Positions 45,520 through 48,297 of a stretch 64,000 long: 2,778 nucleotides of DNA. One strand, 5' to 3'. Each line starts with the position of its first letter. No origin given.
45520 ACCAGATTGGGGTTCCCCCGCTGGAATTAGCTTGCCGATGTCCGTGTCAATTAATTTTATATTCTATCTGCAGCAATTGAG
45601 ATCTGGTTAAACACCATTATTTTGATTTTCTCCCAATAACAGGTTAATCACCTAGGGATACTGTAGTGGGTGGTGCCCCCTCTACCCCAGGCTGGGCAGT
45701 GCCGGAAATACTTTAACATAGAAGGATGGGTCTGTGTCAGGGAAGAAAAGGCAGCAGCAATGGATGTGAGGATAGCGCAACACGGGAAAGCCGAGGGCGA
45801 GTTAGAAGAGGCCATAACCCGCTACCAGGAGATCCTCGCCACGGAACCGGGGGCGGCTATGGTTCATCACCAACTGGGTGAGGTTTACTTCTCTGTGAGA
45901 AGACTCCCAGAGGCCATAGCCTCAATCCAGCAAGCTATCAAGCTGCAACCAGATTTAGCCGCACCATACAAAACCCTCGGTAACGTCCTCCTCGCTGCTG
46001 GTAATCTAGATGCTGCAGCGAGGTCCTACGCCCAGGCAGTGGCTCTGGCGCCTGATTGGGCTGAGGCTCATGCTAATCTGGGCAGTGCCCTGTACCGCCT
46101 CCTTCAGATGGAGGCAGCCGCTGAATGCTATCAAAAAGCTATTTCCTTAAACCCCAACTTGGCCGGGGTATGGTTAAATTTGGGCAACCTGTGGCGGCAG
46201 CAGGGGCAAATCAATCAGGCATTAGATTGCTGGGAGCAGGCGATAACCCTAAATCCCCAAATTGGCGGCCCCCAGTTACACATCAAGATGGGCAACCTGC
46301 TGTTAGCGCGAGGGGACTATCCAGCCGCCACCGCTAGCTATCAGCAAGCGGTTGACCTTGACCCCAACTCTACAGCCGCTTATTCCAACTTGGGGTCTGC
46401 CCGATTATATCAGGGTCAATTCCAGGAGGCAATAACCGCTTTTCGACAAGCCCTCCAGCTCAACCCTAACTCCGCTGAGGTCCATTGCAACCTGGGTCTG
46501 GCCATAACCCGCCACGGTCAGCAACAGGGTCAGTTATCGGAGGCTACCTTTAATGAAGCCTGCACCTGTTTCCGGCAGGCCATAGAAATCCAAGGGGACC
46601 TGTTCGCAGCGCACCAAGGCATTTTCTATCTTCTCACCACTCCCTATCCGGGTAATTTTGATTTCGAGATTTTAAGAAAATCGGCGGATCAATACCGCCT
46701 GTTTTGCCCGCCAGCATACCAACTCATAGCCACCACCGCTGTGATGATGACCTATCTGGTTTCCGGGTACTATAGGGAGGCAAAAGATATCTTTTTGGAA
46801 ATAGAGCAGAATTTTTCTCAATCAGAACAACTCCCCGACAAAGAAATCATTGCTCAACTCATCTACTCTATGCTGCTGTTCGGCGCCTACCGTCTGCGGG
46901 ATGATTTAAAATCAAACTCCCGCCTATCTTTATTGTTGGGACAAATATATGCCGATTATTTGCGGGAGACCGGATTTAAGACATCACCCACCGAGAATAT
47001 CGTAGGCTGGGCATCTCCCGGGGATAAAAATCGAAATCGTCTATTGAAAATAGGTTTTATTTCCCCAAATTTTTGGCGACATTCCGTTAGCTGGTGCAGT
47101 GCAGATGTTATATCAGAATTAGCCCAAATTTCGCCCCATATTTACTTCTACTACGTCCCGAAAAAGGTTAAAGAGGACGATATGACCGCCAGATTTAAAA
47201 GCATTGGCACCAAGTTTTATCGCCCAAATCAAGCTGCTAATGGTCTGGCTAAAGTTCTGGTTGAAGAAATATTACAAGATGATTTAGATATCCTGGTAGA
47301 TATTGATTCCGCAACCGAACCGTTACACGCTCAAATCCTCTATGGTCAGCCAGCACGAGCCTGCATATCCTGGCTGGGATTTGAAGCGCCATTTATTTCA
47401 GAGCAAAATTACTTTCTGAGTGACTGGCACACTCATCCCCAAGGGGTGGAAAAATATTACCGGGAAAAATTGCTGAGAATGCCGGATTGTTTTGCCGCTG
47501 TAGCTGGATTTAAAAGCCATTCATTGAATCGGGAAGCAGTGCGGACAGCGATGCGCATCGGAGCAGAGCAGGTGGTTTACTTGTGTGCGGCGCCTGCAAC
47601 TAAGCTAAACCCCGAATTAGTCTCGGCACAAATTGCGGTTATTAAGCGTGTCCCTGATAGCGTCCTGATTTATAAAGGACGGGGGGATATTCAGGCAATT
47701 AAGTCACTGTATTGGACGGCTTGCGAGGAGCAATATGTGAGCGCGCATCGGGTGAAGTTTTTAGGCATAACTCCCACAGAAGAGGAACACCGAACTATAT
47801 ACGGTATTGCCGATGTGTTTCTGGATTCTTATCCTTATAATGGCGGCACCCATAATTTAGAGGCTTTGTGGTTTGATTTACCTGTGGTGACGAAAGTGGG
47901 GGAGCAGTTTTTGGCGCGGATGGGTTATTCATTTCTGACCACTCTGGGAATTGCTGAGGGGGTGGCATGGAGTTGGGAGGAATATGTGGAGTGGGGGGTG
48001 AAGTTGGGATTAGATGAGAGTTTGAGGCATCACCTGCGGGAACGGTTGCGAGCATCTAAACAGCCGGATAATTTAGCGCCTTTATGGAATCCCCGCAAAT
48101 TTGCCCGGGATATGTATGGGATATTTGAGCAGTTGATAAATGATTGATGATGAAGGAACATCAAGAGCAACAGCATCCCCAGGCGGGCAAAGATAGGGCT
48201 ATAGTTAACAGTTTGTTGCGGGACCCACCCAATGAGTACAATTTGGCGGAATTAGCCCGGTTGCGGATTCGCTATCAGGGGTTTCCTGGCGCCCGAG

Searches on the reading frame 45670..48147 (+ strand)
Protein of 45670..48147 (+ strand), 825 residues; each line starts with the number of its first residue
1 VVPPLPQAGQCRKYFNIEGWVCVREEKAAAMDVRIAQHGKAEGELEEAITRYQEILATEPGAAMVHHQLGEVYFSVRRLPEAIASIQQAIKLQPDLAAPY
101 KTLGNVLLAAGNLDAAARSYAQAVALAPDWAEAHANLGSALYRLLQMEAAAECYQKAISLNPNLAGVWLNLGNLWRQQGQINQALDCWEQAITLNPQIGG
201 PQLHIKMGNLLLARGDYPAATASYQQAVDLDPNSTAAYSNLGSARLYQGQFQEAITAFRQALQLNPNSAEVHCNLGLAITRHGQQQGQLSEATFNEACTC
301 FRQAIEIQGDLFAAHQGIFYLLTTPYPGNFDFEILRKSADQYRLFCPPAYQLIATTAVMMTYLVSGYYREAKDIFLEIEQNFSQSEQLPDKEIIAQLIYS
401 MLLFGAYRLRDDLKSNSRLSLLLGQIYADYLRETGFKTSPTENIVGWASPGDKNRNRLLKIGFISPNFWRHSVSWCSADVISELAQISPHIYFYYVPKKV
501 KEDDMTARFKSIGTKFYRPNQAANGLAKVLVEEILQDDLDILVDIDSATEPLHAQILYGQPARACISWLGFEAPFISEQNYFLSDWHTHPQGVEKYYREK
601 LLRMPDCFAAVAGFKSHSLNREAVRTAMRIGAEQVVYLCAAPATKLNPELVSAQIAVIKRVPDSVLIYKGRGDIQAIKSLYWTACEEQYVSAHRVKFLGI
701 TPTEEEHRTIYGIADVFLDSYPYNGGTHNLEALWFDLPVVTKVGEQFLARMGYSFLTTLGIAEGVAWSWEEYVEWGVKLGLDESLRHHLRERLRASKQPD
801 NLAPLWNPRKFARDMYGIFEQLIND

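Call 13: search_protein_families(library=pfam, proteins=[window:45670-48147:+])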
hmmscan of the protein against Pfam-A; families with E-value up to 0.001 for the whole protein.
window:45670-48147:+ (825 aa): 23 families
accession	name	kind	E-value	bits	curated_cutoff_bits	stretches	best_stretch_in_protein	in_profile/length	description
PF13414.12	TPR_11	-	2.7e-54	181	26.8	6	242-279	1-38/42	TPR repeat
PF00515.34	TPR_1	-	3.7e-48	159.9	27.8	5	237-267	3-33/34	Tetratricopeptide repeat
PF07719.23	TPR_2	-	4.3e-48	157.9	27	6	236-267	2-33/34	Tetratricopeptide repeat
PF13181.12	TPR_8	-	1e-30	103.7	25.7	2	237-267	3-33/34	Tetratricopeptide repeat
PF13432.12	TPR_16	-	6e-29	100.5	32.7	4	102-163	2-63/65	Tetratricopeptide repeat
PF13431.12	TPR_17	-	1e-27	94.5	24.4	2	153-185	1-33/34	Tetratricopeptide repeat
PF13844.12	Glyco_transf_41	-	1.8e-27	96.2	25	2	625-815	359-543/543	Glycosyl transferase family 41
PF13428.12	TPR_14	-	4.4e-26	89.1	23.5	1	240-276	6-42/44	Tetratricopeptide repeat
PF13424.12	TPR_12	-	4.7e-24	84.8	30.1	5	63-128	3-76/77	Tetratricopeptide repeat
PF14559.12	TPR_19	-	3.3e-22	79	25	3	211-272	1-62/68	Tetratricopeptide repeat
PF13176.12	TPR_7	-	1.2e-20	72.1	27.9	0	237-266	1-30/36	Tetratricopeptide repeat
PF13371.12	TPR_9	-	3.6e-18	65.8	35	3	209-271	3-65/73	Tetratricopeptide repeat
PF23914.1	TPR_CcmH_CycH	-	9.3e-16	58.5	42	1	232-287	47-102/158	Cytochrome c-type biogenesis protein H TPR domain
PF13174.12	TPR_6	-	5.4e-15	55.4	26.3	0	237-268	2-33/33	Tetratricopeptide repeat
PF24575.1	TPR_Slam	-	4.8e-13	49.9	35.2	1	36-82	54-100/104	Surface lipoprotein assembly modifier, N-terminal TPR repeats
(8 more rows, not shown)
